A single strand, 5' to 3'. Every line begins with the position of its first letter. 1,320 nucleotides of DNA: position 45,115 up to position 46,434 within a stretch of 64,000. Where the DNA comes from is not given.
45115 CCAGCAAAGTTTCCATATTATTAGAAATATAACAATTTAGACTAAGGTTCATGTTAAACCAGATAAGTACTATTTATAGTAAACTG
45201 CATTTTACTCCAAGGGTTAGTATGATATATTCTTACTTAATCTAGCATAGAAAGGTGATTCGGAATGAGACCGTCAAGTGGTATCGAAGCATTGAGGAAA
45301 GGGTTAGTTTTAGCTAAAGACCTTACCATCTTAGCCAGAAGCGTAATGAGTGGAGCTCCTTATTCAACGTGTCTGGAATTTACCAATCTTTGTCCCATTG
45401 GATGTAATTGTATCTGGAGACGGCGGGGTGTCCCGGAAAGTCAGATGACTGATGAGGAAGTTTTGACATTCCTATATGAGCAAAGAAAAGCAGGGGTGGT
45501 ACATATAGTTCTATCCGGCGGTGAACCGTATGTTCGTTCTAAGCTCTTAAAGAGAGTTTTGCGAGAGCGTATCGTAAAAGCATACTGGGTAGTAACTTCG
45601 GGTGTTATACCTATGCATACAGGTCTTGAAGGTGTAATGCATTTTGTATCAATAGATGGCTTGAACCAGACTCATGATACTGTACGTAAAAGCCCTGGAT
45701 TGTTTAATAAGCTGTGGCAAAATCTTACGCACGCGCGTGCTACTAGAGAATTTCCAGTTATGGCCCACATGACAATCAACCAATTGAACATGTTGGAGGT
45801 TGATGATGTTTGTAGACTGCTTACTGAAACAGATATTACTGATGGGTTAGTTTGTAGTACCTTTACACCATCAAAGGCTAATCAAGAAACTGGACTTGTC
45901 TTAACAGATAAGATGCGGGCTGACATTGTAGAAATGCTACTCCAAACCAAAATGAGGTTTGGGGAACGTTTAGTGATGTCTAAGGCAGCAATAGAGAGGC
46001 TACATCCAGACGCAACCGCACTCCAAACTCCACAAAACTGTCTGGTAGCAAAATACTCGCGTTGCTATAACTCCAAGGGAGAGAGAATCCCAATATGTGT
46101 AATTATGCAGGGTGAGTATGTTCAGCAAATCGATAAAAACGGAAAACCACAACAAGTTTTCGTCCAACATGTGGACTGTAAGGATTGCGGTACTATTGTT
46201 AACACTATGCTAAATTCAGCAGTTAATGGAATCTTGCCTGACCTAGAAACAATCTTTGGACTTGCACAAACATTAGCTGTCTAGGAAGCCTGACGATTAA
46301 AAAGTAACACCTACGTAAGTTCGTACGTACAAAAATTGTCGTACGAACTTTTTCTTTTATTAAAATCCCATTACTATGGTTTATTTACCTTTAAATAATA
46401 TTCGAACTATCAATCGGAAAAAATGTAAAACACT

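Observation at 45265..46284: Radical-SAM enzyme with non-canonical Cx3CxC motif plus C-terminal Cys cluster, sited next to tRNA-Lys in an accessory patch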

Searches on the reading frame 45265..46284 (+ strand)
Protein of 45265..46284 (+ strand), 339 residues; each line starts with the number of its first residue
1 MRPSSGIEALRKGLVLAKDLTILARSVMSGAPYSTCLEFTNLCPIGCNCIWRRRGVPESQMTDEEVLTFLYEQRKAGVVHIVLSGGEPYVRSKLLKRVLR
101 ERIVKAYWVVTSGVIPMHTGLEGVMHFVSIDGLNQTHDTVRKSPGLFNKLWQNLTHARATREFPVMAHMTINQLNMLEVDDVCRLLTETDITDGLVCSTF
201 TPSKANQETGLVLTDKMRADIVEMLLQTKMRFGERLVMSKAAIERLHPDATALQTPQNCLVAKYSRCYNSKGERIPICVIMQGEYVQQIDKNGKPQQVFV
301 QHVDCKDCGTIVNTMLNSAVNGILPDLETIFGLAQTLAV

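Call 3: search_protein_families(library=pfam, proteins=[window:45265-46284:+], max_evalue=1)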
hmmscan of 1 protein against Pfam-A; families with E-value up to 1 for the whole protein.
window:45265-46284:+ (339 aa): 2 families
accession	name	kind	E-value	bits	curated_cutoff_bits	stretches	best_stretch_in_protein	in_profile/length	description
PF04055.27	Radical_SAM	-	0.0001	23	29.5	1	38-105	2-73/166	Radical SAM superfamily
PF13353.11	Fer4_12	-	0.084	13.6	22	1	43-111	15-90/137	4Fe-4S single cluster domain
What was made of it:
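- On Radical SAM superfamily: The window protein scores 23.0 bits (call 3).
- The window protein scores below Pfam's Radical_SAM gathering threshold (23 against 29.5 bits; call 3). No RNA-binding domain (TRAM, THUMP, PUA) was detected (call 3). The motif is non-canonical, and the window copy falls below the Pfam threshold (call 3).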

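Call 4: search_protein_families(library=ncbifam, proteins=[window:45265-46284:+], max_evalue=1)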
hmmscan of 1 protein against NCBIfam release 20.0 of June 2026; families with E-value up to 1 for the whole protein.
window:45265-46284:+ (339 aa): 35 families (the best 25 are shown)
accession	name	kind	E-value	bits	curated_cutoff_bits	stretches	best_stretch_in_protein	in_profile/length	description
TIGR03961.1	rSAM_PTO1314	hypoth_equivalog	2.4e-14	53.4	306.05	1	43-239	33-226/332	PTO1314 family radical SAM protein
TIGR04403.1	rSAM_skfB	equivalog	3.6e-14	52.4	300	1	9-257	82-333/402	sporulation killing factor system radical SAM maturase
TIGR04250.1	SCM_rSAM_ScmE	equivalog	1.1e-10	41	400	1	32-192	2-171/358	SynChlorMet cassette radical SAM/SPASM protein ScmE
TIGR04051.1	rSAM_NirJ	equivalog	1.6e-09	37.2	515.45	1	60-197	31-174/354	heme d1 biosynthesis radical SAM protein NirJ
TIGR04133.1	rSAM_w_lipo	hypoth_equivalog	1.4e-08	34.1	425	1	67-229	63-232/350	TIGR04133 family radical SAM/SPASM protein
TIGR04054.1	rSAM_NirJ1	equivalog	6.6e-08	31.6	650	1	40-193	43-204/387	putative heme d1 biosynthesis radical SAM protein NirJ1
TIGR03470.1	HpnH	equivalog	8.6e-08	31.5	225.05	1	40-231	38-232/318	adenosyl-hopene transferase HpnH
NF033640.1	N_Twi_rSAM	subfamily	1.3e-07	31.1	170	1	121-227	230-335/398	twitch domain-containing radical SAM protein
TIGR02109.1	PQQ_syn_pqqE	equivalog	1.9e-07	30.4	381.35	1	30-190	4-173/358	pyrroloquinoline quinone biosynthesis protein PqqE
NF047865.1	rSAM_PapB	equivalog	2.9e-07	30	340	2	127-196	116-185/330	PapB family radical SAM/SPASM ranthipeptide maturase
TIGR04466.1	rSAM_BlsE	equivalog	3.6e-07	30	400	1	61-192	31-168/327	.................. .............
TIGR04053.2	TIGR04053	equivalog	6.9e-07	28.8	395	1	31-192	6-179/366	TIGR04053 family radical SAM/SPASM domain-containing protein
TIGR04103.1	rSAM_nif11_3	equivalog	7.2e-07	28.1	725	1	37-229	9-208/412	nif11-class peptide radical SAM maturase 3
TIGR04055.1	rSAM_NirJ2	equivalog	9e-07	28.7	500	1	39-187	6-162/326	putative heme d1 biosynthesis radical SAM protein NirJ2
TIGR04546.1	rSAM_ahbC_deAc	equivalog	2.7e-06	26.4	650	1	57-192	65-206/390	12,18-didecarboxysiroheme deacetylase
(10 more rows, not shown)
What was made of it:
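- On SkfB, PapB, PqqE, MftC, NirJ, AhbC/D, HpnH, MoaA and BlsE equivalogs (NCBIfam): The best scores are 52 (SkfB, cutoff 300), 37 (NirJ, 515), 31.5 (HpnH, 225), 30 (PqqE, 381), 30 (BlsE, 400) and 23 (MoaA, 231) bits (call 4).
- Closest known: SkfB. Different: It scores 52 bits against a cutoff of 300 (call 4).
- Closest known: PTO1314 family radical SAM protein. Different: The score is far below the cutoff of 306 (call 4).
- NCBIfam best hits are all rSAM/SPASM/twitch families (call 4). All RiPP-maturase equivalog scores are at most 53 bits, against cutoffs of 300-850 (call 4). NCBIfam includes a recognised pseudo-SAM/SPASM family, which hits weakly at 21 bits (call 4).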

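Call 5: search_solved_structures(query=window:45265-46284:+, max_evalue=10, show_alignments=2)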
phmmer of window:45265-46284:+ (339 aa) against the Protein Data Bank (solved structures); distinct sequences matched with E-value up to 10: 7.
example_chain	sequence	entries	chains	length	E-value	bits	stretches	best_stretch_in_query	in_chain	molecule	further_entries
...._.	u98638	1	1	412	6.2e-11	45.1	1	24-189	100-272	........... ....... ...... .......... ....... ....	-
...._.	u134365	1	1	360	9.6e-05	24.7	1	71-192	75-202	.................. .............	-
7voc_C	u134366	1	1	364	9.8e-05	24.7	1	71-192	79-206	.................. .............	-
6c8v_A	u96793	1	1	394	0.0031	19.7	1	31-180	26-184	Coenzyme PQQ synthesis protein E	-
7lfq_A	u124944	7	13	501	1.5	11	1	65-142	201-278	RNA-splicing ligase RtcB | tRNA-splicing ligase RtcB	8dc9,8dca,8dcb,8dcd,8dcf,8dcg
1uc2_A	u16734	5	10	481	1.6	10.9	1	65-142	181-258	hypothetical protein PH1602 | tRNA-splicing ligase RtcB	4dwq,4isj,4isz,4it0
4dwr_B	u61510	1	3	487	1.6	10.8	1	65-142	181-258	tRNA-splicing ligase RtcB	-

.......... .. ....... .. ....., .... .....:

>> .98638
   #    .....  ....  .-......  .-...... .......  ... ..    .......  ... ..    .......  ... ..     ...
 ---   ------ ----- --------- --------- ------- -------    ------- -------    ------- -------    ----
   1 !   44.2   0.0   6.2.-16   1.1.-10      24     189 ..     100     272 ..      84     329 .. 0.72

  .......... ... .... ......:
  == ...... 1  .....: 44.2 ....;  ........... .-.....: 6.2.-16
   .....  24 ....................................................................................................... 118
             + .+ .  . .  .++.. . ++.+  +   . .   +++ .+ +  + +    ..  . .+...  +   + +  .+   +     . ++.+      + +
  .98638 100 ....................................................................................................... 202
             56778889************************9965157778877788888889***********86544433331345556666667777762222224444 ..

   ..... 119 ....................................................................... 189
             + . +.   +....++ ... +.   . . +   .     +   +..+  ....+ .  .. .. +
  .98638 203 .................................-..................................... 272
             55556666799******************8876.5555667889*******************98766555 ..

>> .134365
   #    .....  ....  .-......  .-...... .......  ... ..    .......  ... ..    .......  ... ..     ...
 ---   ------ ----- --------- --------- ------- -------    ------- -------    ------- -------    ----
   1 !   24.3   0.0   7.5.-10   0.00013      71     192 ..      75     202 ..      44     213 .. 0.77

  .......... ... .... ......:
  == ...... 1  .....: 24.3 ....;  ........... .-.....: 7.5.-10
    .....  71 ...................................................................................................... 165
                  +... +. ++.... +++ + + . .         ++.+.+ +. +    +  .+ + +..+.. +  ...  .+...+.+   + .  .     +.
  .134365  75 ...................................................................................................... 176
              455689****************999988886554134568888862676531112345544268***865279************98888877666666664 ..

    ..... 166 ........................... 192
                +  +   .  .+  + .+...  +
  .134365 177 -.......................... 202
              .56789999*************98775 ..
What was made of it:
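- Checked: That last motif aligns residue by residue with SkfB's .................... (call 5).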

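Call 6: find_homologous_proteins(query=window:45265-46284:+, max_evalue=0.001)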
Query window:45265-46284:+ (339 aa): 5 proteins with E <= 0.001 among 1648 candidates.
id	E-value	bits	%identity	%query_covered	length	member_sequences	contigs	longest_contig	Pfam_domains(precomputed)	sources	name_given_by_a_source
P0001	6.3e-227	770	100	100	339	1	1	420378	-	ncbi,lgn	-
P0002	4.2e-49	185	37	92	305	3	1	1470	-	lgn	-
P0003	1.1e-44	171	33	92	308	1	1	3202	-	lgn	-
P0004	1.5e-42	164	31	96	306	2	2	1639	PF04055.28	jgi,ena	-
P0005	1.2e-36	144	35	76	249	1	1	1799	-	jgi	-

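Call 10: find_encoding_contigs(protein=P0002, flank=10000)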
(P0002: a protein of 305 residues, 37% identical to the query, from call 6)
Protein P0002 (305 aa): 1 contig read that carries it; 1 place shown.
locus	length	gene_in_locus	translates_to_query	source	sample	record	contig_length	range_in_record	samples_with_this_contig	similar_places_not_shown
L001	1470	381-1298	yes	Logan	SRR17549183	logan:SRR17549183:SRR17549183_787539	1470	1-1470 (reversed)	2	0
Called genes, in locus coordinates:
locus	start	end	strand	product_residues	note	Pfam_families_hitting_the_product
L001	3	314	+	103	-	?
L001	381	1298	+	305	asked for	-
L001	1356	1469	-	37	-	?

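Call 11: find_encoding_contigs(protein=P0003, flank=10000)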
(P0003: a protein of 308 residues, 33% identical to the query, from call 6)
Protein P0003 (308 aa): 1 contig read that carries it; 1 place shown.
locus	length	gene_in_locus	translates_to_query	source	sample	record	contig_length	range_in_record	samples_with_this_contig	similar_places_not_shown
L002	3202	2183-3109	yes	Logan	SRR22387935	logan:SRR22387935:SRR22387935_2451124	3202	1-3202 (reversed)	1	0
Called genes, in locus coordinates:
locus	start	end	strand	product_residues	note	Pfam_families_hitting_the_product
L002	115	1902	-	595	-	PF00664:ABC_membrane, PF00005:ABC_tran, PF02463:SMC_N (weak), PF13304:AAA_21 (faint)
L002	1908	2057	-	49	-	-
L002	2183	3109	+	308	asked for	-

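Call 12: find_encoding_contigs(protein=P0004, flank=10000)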
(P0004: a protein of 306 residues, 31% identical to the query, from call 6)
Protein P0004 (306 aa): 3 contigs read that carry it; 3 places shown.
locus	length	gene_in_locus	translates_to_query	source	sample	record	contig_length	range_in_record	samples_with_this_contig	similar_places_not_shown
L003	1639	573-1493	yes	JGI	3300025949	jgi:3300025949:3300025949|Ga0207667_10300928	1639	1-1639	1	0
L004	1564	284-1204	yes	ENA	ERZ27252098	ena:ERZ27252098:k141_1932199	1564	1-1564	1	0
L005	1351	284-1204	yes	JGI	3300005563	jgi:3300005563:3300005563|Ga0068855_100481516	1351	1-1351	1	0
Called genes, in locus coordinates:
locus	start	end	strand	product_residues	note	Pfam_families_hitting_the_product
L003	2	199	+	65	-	?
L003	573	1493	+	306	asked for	PF04055:Radical_SAM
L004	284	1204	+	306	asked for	PF04055:Radical_SAM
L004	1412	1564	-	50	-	?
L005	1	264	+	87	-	?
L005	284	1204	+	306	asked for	PF04055:Radical_SAM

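Call 13: find_encoding_contigs(protein=P0005, flank=10000)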
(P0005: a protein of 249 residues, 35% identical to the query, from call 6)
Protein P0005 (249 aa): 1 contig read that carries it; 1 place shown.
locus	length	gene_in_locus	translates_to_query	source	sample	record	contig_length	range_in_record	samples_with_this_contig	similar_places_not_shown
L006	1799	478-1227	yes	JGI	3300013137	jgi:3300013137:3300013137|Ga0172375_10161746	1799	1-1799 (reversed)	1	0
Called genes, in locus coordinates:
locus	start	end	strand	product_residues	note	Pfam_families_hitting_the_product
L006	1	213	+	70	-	?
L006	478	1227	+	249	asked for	-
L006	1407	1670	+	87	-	PF01541:GIY-YIG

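Call 25: find_encoding_contigs(protein=P0001, flank=3000, max_places=3)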
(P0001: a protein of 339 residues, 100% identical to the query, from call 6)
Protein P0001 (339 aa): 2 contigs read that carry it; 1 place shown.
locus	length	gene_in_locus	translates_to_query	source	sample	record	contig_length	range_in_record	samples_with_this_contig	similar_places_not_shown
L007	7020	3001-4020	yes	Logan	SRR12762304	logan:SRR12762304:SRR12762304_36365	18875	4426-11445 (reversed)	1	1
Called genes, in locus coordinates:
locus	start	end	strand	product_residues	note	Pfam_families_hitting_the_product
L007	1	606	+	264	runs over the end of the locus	-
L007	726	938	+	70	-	PF13783:DUF4177 (weak)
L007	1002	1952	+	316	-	-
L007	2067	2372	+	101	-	-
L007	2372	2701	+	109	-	-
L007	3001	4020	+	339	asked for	-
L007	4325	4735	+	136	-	PF10604:Polyketide_cyc2 (weak), PF08327:AHSA1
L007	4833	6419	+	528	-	PF00394:Cu-oxidase (faint), PF07732:Cu-oxidase_3, PF07731:Cu-oxidase_2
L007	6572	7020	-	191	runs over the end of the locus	-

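Call 26: list_cluster_members(proteins=[P0001, P0002, P0003, P0004])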
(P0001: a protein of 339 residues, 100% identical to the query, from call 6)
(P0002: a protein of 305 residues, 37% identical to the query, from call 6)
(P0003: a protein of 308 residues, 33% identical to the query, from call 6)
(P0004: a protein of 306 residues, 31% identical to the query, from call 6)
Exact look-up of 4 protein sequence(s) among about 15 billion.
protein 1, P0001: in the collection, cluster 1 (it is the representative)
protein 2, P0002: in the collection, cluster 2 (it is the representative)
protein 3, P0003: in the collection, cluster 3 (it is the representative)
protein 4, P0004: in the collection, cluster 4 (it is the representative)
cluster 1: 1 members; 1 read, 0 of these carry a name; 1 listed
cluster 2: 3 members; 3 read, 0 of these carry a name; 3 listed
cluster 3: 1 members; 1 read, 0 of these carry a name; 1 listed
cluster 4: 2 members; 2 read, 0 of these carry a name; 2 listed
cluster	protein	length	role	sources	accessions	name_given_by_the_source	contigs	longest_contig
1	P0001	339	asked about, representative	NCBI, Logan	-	-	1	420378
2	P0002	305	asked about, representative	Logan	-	-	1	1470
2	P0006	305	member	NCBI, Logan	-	-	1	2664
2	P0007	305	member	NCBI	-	-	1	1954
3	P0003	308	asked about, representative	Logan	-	-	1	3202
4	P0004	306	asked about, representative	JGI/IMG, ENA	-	-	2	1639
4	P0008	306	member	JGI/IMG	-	-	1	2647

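Call 27: find_related_loci(query=A1, collection=genome_contigs, flank=10000)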
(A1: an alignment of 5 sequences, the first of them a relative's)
Query A1 (339 aa) in genome_contigs; peptide patterns used: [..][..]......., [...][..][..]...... (x = any residue, [..] = any of these).
30 stretches matched a pattern; 8 encode a relative of the query (tblastn E <= 1e-3); 8 distinct loci.
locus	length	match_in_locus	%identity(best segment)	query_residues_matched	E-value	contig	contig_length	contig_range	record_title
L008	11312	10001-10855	35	19-323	7e-56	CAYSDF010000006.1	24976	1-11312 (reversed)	MAG TPA_asm: uncultured Candidatus Saccharibacteria bacterium isolate SRP193066_co2_10 genome assembly, contig: NODE_103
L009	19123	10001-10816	36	25-318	1e-55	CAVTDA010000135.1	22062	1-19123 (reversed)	MAG: uncultured Acidobacteriota bacterium isolate MFD01188.bin.2.73 genome assembly, contig: contig_6037, whole genome s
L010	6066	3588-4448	34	12-320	6e-55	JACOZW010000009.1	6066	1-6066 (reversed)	MAG: Candidatus Yanofskybacteria bacterium isolate NC_groundwater_215_Ag_S-0.1um_42_10 S4_GD2017_2_S1_scaffold_9533, who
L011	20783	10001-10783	36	32-314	4e-54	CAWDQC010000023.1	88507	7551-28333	MAG: uncultured proteobacterium isolate MFD01633.bin.2.42 genome assembly, contig: contig_2143, whole genome shotgun seq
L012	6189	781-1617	35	23-318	2e-53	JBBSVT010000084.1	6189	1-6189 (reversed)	MAG: Nanoarchaeota archaeon isolate H14-bin056_1 H14_bin056_1_000000000084, whole genome shotgun sequence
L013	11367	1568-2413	35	20-320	6e-49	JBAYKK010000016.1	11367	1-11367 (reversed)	MAG: Candidatus Paceibacterota bacterium isolate SO_2016_GW1_78 scaffold10271_OW334_2016, whole genome shotgun sequence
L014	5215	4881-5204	42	23-134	3e-23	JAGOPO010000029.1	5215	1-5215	MAG: Candidatus Paceibacterota bacterium isolate Gw_Eff_bin_126 Gw_Eff_54403_length_5215_cov_5.446737, whole genome shot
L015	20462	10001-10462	24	10-158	3e-7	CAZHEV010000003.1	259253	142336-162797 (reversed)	MAG TPA_asm: uncultured bacterium isolate SRP141376_co1_25 genome assembly, contig: NODE_43_length_259253_cov_11.069125,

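Call 32: search_protein_representatives(alignment_id=A1)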
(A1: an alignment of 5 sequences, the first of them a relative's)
Query: 5 sequences, 308 profile positions. Proteins with E-value up to 0.001 (for the whole library): 8396; up to 1e-10: 584; up to 1e-30: 75. The best 150 are listed.
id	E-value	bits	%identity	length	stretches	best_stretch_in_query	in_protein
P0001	2.6e-140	483.3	-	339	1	2-307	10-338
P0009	1.6e-110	385.5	-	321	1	16-286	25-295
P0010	2.7e-95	335.5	-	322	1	24-305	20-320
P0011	3.3e-94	331.9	-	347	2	51-290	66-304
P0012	5.7e-93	327.8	-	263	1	55-305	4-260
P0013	1.6e-91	323.1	-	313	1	4-307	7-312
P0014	6.4e-91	321.1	-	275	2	16-190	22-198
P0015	1.0e-86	307.3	-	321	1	3-307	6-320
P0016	3.2e-86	305.7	-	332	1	6-305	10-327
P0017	3.7e-79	282.5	-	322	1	9-307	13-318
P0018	1.2e-76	274.2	-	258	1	52-306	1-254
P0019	1.6e-76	273.8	-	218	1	18-208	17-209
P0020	4.1e-74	265.9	-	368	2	52-303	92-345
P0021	3.8e-69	249.6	-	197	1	116-289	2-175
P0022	1.4e-68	247.7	-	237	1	99-300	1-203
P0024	1.8e-64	234.2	-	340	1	8-287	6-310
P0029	1.5e-48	182.0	-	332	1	14-299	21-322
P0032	6.7e-48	179.8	-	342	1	20-300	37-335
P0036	4.0e-45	170.7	-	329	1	8-299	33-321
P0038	4.5e-44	167.2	-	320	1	19-292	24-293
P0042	2.4e-42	161.6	-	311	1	20-305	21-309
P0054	4.8e-37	144.1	-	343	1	27-291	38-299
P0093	1.1e-28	116.7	-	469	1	24-283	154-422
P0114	2.0e-24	102.7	-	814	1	29-286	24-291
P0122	2.3e-23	99.2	-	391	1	23-283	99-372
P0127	5.5e-23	98.0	-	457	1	8-243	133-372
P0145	2.3e-21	92.7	-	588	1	21-239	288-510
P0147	2.8e-21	92.4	-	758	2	26-180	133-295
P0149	3.4e-21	92.1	-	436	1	24-282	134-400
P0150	3.9e-21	91.9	-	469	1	24-287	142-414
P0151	5.5e-21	91.4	-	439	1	23-243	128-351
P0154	8.4e-21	90.8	-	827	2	13-185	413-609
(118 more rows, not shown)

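Call 33: predict_structure(alignment_id=A1)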
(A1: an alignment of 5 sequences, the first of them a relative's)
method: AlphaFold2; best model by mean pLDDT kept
length: 339 residues; sequences in the alignment: 5
mean_pLDDT: 69.8   pTM: 0.72
mean pLDDT of the five models: 69.8, 68.7, 68.3, 66.5, 65.5
residues with pLDDT >= 90: 36; 70-90: 143; 50-70: 115; < 50: 45
segments of 3 or more residues with pLDDT < 50: 1-4, 41-56, 108-111, 118-120, 317-325, 336-339
pLDDT, mean of each block of 10 residues (from residue 1): 47 59 68 69 44 50 84 74 58 72 56 51 68 88 82 81 76 91 92 84 59 88 94 86 82 70 72 67 68 78 64 50 49 49
secondary structure, 60 per line:
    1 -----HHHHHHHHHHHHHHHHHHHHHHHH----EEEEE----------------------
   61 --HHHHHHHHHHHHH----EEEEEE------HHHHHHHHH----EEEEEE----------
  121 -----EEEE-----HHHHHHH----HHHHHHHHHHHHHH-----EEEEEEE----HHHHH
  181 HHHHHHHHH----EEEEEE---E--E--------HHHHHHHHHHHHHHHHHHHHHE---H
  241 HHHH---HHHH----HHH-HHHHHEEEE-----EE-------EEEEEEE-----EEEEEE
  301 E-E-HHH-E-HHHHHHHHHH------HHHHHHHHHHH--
elements in order: H6-29 E34-38 H63-75 E80-85 H92-100 E105-110 E126-129 H135-141 H146-159 E165-171 H176-189 E194-199 H215-235 H240-244 H248-251 H260-264 E265-268 E283-289 E295-301 H311-320 H327-337
